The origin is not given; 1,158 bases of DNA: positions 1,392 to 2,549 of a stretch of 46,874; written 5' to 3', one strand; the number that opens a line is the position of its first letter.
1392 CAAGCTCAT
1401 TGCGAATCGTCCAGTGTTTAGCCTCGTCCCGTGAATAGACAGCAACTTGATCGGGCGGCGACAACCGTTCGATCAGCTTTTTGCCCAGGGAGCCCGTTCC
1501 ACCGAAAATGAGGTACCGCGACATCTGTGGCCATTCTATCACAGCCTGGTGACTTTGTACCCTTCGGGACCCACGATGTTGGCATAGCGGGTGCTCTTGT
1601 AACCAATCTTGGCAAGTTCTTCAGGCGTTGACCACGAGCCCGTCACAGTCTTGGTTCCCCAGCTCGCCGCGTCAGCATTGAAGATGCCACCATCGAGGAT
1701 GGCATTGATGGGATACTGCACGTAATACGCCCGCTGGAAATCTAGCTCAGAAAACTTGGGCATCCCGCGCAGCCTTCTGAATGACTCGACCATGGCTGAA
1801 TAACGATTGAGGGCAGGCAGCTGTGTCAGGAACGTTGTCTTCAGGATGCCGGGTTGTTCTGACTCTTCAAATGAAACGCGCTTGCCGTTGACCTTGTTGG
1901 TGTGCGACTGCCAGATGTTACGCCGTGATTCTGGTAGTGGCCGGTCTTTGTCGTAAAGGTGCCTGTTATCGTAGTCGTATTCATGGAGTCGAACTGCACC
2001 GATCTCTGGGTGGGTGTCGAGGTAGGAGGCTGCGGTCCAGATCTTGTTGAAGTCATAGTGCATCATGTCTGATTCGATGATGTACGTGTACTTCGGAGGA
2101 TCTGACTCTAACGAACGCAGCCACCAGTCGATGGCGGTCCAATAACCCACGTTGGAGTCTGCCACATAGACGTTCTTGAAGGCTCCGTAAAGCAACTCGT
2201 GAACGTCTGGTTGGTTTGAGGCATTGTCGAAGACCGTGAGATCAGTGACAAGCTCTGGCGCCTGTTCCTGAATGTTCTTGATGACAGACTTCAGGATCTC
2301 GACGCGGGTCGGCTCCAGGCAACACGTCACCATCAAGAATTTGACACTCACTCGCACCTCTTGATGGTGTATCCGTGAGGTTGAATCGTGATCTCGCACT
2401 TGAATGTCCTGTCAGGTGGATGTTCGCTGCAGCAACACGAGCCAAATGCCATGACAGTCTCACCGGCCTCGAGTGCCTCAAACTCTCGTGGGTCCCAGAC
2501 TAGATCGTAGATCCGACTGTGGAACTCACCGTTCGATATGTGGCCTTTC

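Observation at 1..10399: Nine-gene glycan biosynthesis island (PseC/PseB-like, six glycosyltransferases, O-methyltransferase) on the opposite strand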

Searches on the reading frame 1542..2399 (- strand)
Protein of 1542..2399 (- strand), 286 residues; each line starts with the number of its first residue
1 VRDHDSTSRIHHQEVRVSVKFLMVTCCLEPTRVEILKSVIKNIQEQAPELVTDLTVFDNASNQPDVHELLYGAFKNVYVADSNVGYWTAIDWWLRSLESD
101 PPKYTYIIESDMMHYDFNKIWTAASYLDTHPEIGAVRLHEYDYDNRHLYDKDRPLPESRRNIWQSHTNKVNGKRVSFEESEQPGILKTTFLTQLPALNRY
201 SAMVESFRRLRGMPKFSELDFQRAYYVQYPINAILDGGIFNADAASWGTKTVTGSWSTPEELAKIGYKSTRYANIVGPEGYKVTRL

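Call 6: search_protein_families(library=pfam, proteins=[window:1542-2399:-], max_evalue=0.01)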
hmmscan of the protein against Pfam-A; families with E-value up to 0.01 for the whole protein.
window:1542-2399:- (286 aa): 0 families

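Call 11: search_protein_families(library=phrogs, proteins=[window:1542-2399:-], max_evalue=0.01)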
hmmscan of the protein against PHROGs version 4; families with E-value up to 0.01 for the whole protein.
window:1542-2399:- (286 aa): 0 families

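Call 12: search_protein_families(library=ncbifam, proteins=[window:1542-2399:-], max_evalue=0.01)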
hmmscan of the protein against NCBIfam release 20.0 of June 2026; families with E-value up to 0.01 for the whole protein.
window:1542-2399:- (286 aa): 0 families

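Call 37: find_homologous_proteins(query=window:1542-2351:-, max_evalue=0.001)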
Query window:1542-2351:- (270 aa): 252 proteins with E <= 0.001 among 585 candidates; the best 120 are listed.
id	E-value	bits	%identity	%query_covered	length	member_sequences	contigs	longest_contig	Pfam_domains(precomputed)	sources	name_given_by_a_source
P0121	9.5e-180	614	100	98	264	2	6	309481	-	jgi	jgi:hypothetical protein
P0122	5.6e-112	392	63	100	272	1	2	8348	-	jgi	jgi:hypothetical protein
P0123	4.9e-108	379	62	99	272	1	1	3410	-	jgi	jgi:hypothetical protein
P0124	3.3e-105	370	61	100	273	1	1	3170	-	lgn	-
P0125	3.8e-105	369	60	100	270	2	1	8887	-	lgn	-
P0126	3.8e-104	366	60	97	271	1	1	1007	-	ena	-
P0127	1.1e-103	365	56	99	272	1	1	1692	-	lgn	-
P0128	1.9e-103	364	60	100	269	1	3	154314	-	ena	-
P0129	2.1e-103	364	57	100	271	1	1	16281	-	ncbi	-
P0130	5.3e-102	359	59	100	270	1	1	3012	-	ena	-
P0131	6.1e-102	359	60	100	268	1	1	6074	-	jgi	jgi:hypothetical protein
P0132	1.2e-101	358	57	100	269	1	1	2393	-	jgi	-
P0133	1.4e-101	358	59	100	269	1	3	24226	-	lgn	-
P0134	1.6e-101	358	57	100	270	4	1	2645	-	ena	-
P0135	2.8e-101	357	59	100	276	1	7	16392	-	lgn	-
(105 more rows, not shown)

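Call 38: find_encoding_contigs(protein=P0121, flank=10000, max_places=4)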
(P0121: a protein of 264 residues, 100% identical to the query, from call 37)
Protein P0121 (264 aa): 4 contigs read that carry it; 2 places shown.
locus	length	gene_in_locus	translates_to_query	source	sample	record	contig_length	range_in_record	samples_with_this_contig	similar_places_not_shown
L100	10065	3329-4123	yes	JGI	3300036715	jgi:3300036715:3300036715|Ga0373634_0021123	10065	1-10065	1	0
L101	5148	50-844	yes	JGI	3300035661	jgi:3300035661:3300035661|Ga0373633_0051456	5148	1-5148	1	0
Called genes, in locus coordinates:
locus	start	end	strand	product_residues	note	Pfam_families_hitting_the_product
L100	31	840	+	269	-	-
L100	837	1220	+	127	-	-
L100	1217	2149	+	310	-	PF13439:Glyco_transf_4 (faint), PF00534:Glycos_transf_1, PF13692:Glyco_trans_1_4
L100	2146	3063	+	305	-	-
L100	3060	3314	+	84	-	-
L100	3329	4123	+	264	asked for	-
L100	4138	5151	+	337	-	PF01073:3Beta_HSD (weak), PF01370:Epimerase, PF02719:Polysacc_synt_2, PF04321:RmlD_sub_bind, PF16363:GDP_Man_Dehyd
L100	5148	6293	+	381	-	PF01041:DegT_DnrJ_EryC1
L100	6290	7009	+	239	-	-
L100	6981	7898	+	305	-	-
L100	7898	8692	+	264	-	-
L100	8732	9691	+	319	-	PF02737:3HCDH_N (faint), PF03446:NAD_binding_2 (weak), PF03721:UDPG_MGDP_dh_N, PF00984:UDPG_MGDP_dh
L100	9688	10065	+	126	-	?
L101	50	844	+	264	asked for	-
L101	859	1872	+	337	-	PF01073:3Beta_HSD (weak), PF01370:Epimerase, PF02719:Polysacc_synt_2, PF04321:RmlD_sub_bind, PF16363:GDP_Man_Dehyd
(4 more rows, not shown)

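Call 42: search_solved_structures(query=A2, max_evalue=10, show_alignments=1)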
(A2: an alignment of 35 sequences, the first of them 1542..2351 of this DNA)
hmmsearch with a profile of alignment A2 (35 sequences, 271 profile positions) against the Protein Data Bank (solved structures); distinct sequences matched with E-value up to 10: 7.
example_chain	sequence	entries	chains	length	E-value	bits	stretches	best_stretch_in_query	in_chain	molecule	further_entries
5omb_C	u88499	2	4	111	0.11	14.9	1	106-167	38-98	DNA damage checkpoint protein LCD1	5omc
2ffu_A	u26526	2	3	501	1.3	11.4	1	12-55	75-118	Polypeptide N-acetylgalactosaminyltransferase 2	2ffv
6egs_A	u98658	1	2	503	1.3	11.4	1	12-55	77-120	Polypeptide N-acetylgalactosaminyltransferase 2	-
6e7i_A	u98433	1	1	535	1.4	11.3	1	12-55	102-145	Polypeptide N-acetylgalactosaminyltransferase 2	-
4d11_C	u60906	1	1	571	1.6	11.2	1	12-55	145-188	POLYPEPTIDE GALNAC-TRANSFERASE T2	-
4d0t_A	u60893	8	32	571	1.6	11.2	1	12-55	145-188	POLYPEPTIDE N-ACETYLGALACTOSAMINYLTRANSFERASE 2 | POLYPEPTIDE GALNAC-TRANSFERASE T2 | GALNAC-T2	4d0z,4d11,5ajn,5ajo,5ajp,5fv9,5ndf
6nqt_A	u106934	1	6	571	1.6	11.1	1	12-55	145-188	Polypeptide N-acetylgalactosaminyltransferase 2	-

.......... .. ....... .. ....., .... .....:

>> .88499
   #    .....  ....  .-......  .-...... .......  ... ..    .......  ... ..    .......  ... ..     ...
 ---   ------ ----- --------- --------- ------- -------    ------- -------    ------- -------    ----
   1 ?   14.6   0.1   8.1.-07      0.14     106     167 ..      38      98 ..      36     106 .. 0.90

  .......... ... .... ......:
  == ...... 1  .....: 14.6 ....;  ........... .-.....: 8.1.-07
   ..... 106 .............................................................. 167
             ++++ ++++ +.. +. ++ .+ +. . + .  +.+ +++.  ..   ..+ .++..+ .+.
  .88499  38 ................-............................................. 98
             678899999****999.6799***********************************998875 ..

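Call 50: search_solved_structures(query=A4, max_evalue=10)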
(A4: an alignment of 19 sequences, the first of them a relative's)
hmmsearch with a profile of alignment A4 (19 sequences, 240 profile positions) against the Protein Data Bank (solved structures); distinct sequences matched with E-value up to 10: 7.
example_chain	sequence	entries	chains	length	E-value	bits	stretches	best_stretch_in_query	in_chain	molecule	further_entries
4ch7_A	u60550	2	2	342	0.12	15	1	154-232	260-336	NIRD-LIKE PROTEIN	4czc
2p2d_A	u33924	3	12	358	0.3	13.6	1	53-127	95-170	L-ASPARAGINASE I | L-asparaginase 1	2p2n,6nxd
6nxc_A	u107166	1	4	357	0.31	13.6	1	53-127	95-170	L-asparaginase 1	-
2him_A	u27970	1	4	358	0.31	13.6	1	53-127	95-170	L-asparaginase 1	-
2ocd_A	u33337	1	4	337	0.58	12.7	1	57-127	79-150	L-asparaginase I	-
9mne_B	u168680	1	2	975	0.96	12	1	100-146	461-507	Serine protease EspC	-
3e78_A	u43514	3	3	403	4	10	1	171-231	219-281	High affinity transport system protein p37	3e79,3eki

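Call 51: search_solved_structures(query=A5, max_evalue=10)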
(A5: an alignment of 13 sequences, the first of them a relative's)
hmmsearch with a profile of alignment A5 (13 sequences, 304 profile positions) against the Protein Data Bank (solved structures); distinct sequences matched with E-value up to 10: 10.
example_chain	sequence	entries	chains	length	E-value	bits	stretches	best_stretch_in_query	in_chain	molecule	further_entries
6lp3_C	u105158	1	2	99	0.085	15.7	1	218-291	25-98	GTPase-activating protein BEM3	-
6fuy_A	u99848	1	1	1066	0.25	14.1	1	1-108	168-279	Vinculin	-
1tr2_A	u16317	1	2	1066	0.25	14.1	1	1-108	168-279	VINCULIN ISOFORM 1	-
6upw_L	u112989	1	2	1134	0.28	14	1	1-108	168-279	Vinculin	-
7ktt_A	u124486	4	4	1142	0.29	14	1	1-108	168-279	metavinculin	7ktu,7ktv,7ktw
9iyc_A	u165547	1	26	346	0.67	12.7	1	171-235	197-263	Flagellar P-ring protein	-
7bgl_a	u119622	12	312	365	0.73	12.6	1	171-235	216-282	Flagellar P-ring protein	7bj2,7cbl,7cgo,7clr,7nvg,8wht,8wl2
1st6_A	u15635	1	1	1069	0.89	12.3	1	1-108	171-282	Vinculin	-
6nr7_A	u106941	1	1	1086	0.91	12.3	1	1-108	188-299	Vinculin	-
5khl_B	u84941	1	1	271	1.3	11.8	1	167-224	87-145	Hemin ABC transporter, periplasmic hemin-binding protein HutB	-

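Call 55: predict_structure(alignment_id=A2)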
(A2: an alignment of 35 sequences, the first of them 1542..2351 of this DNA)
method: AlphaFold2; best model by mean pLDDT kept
length: 270 residues; sequences in the alignment: 35
mean_pLDDT: 92.2   pTM: 0.89
mean pLDDT of the five models: 92.2, 91.9, 90.3, 89.1, 86.5
residues with pLDDT >= 90: 224; 70-90: 32; 50-70: 12; < 50: 2
segments of 3 or more residues with pLDDT < 50: none
pLDDT, mean of each block of 10 residues (from residue 1): 94 90 96 96 95 98 96 98 98 94 97 98 95 93 87 97 95 96 98 96 97 98 79 54 73 85 95
secondary structure, 60 per line:
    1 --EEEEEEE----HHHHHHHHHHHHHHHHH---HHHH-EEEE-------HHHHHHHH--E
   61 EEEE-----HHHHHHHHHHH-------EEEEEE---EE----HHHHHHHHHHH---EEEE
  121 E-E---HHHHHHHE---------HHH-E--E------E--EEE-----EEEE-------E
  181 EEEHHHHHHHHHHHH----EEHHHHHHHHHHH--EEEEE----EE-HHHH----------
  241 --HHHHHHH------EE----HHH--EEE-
elements in order: E3-9 H14-30 H34-37 E39-42 H50-57 E60-64 H70-80 E88-93 H103-113 E117-121 H127-133 E161-163 E169-172 E180-183 H184-195 H202-212 E215-219 H227-230 H243-249 E267-269

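Call 59: fold_search(model_id=the predicted structure, library=pdb)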
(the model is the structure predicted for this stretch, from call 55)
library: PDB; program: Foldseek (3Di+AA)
matches with E <= 10: 1219; with E <= 0.001: 157
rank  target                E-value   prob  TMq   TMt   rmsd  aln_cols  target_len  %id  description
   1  1qg8                  9.3e-07  1.00  0.46  0.51  10.3       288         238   12  NATIVE (MAGNESIUM-CONTAINING) SPSA FROM BACILLUS SUBTILIS (released 2000-04-21)
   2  1h7q                  1.7e-06  1.00  0.46  0.51  10.1       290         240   12  dTDP-MANGANESE COMPLEX OF SPSA FROM BACILLUS SUBTILIS (released 2001-12-13)
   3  1h7l                  1.7e-06  1.00  0.46  0.51  10.4       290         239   12  dTDP-MAGNESIUM COMPLEX OF SPSA FROM BACILLUS SUBTILIS (released 2001-12-13)
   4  5tze_C                2.2e-06  1.00  0.48  0.38   7.6       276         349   13  Crystal structure of S. aureus TarS in complex with UDP-GlcNAc (released 2017-01-04)
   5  6p61_B                2.5e-06  1.00  0.49  0.67   5.6       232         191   12  Structure of a Glycosyltransferase from Leptospira borgpetersenii serovar Hardjo-bovis (strain JB197) (released 2019-07-10)
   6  9h6l_A                3.4e-06  1.00  0.54  0.34   7.9       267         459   15  Human B4GALNT1 in Complex with UDP (released 2025-07-16)
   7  6p61_C                4.4e-06  1.00  0.48  0.66   6.5       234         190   12  Structure of a Glycosyltransferase from Leptospira borgpetersenii serovar Hardjo-bovis (strain JB197) (released 2019-07-10)
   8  5tzi                  4.4e-06  1.00  0.50  0.42   7.2       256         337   15  Crystal structure of S. aureus TarS 1-349 (released 2017-01-04)
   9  6p61_A                5.3e-06  1.00  0.49  0.65   6.5       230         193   12  Structure of a Glycosyltransferase from Leptospira borgpetersenii serovar Hardjo-bovis (strain JB197) (released 2019-07-10)
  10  9h6k_A                6.0e-06  1.00  0.53  0.33   8.1       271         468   16  Human B4GALNT1 in Complex with UDP-GalNac (released 2025-07-16)
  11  9jma_A                7.3e-06  1.00  0.44  0.39   9.9       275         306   13  Crystal structure of glycosyltransferase AvpGT (released 2025-01-29)
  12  6egs_B                9.4e-06  1.00  0.49  0.30  12.0       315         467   10  Crystal structure of the GalNAc-T2 F104S mutant in complex with UDP-GalNAc (released 2018-04-11)
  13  9omn_B                1.1e-05  1.00  0.43  0.43   6.8       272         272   11  WrtF fucosyltransferase - GDP-2-deoxy-2-fluoro-beta-L-fucose (released 2025-10-29)
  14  6h4m_A                1.3e-05  1.00  0.48  0.42   7.6       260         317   12  TarP-UDP-GlcNAc-3RboP (released 2018-09-26)
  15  8b6d_A                1.3e-05  1.00  0.43  0.41   6.8       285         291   10  Crystal structure of UDP-glucose pyrophosphorylase from Thermocrispum agreste DSM 44070 in complex with UDP (released 2024-01-17)
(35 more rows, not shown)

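Call 78: search_solved_structures(query=L100:5148-6290:+, max_evalue=1e-10)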
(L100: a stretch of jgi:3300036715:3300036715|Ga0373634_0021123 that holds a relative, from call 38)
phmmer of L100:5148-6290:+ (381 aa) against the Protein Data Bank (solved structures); distinct sequences matched with E-value up to 1e-10: 50.
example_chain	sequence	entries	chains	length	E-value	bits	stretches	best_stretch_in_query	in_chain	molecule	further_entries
4xau_A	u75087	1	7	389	2.5e-66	227.7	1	4-374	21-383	Putative aminotransferase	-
4zwv_A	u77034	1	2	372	2.6e-66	227.7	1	5-374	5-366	Putative aminotransferase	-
4zas_A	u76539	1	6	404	1.1e-53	186.1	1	6-375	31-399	CalS13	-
1mdo_A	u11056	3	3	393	2.2e-39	139.1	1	18-328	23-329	ArnB aminotransferase | UDP-4-amino-4-deoxy-L-arabinose--oxoglutarate aminotransferase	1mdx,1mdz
5uid_A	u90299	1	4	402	1.4e-38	136.4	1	18-373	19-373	Aminotransferase TlmJ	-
4oca_A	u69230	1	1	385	1.4e-38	136.4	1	18-328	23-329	UDP-4-amino-4-deoxy-L-arabinose--oxoglutarate aminotransferase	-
4lc3_A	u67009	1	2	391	1.8e-36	129.5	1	7-376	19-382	Putative UDP-4-amino-4-deoxy-l-arabinose--oxoglutarate aminotransferase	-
8sng_A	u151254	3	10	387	2.9e-36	128.8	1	20-374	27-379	UDP-4-amino-4-deoxy-L-arabinose--oxoglutarate aminotransferase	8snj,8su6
7b0m_AAA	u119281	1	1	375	5.2e-30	108.2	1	25-378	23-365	Sugar aminotransferase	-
2fn6_A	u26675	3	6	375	9e-30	107.4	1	31-378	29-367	AMINOTRANSFERASE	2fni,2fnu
3bn1_A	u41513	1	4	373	4.3e-28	101.9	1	49-372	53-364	Perosamine synthetase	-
3dr7_A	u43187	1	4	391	5.1e-28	101.7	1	49-372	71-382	Putative perosamine synthetase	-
3dr4_A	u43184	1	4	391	3.5e-27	98.9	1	49-372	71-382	Putative perosamine synthetase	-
6ewj_A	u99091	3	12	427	9.9e-26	94.1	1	18-374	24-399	Putative capsular polysaccharide biosynthesis protein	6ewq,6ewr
2po3_A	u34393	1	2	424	1.3e-25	93.7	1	13-374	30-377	4-dehydrase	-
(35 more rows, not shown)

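Call 94: search_protein_families(library=pfam, proteins=[L100:6290-7006:+, L100:6981-7895:+, L100:7898-8689:+, L100:9688-10065:+], max_evalue=10)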
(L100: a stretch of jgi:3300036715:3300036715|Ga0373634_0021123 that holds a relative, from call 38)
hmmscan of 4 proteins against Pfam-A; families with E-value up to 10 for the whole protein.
L100:6290-7006:+ (239 aa): 0 families

L100:6981-7895:+ (305 aa): 1 family
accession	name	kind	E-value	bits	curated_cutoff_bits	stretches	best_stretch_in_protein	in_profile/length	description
PF21399.2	TERT_C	-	0.12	13.1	27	1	9-41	24-56/130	Telomerase reverse transcriptase, C-terminal extension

L100:7898-8689:+ (264 aa): 2 families
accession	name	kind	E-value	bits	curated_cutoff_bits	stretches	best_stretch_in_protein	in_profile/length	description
PF00132.30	Hexapep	-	0.0037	17.3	27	1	47-59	23-35/36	Bacterial transferase hexapeptide (six repeats)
PF21711.3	DCTN5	-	0.012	15.7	40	1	44-84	85-126/182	Dynactin subunit 5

L100:9688-10065:+ (126 aa): 0 families
